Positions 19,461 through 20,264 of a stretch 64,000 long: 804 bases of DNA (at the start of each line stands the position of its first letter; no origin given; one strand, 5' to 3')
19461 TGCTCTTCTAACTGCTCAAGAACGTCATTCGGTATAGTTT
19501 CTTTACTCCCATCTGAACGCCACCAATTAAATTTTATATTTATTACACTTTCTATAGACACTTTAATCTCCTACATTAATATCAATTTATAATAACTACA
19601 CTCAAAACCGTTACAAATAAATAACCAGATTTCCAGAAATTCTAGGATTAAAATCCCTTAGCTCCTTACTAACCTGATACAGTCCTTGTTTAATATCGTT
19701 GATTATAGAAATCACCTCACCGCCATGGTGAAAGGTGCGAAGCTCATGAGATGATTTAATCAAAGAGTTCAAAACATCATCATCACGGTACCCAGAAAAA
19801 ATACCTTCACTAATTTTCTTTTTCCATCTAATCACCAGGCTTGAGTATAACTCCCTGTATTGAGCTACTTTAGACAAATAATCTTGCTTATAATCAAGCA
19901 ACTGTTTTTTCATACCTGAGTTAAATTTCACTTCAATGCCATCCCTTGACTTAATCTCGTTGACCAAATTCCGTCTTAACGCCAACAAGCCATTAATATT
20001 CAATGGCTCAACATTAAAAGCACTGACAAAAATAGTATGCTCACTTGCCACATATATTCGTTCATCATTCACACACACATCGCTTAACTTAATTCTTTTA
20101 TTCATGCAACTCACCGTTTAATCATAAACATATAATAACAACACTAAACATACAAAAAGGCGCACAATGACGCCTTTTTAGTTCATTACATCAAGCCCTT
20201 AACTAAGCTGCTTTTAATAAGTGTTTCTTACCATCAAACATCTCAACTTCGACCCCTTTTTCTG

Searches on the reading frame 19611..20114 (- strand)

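Call 3: search_protein_families(library=pfam, proteins=[window:19611-20114:-], max_evalue=1)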
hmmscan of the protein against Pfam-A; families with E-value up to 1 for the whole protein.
window:19611-20114:- (167 aa): 0 families

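Call 4: search_protein_families(library=phrogs, proteins=[window:19611-20114:-], max_evalue=0.01)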
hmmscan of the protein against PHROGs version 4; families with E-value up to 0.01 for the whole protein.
window:19611-20114:- (167 aa): 1 family
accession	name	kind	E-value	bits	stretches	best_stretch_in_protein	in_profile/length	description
phrog_10423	-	unknown function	0.0055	18.3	0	48-126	28-93/93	-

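Call 5: search_protein_families(library=ncbifam, proteins=[window:19611-20114:-], max_evalue=1)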
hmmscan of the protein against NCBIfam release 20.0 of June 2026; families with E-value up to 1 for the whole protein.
window:19611-20114:- (167 aa): 2 families
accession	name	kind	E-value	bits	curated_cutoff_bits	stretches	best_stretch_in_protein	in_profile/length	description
NF051444.1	HblA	equivalog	0.05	12.9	690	1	33-94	78-139/375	hemolysin BL binding component B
TIGR01553.1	formate-DH-alph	equivalog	0.15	9.7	814.2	1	56-112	273-327/1009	formate dehydrogenase-N subunit alpha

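Call 6: search_protein_families(library=padloc, proteins=[window:19611-20114:-], max_evalue=1)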
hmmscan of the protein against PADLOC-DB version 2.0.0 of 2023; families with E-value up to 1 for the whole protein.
window:19611-20114:- (167 aa): 0 families
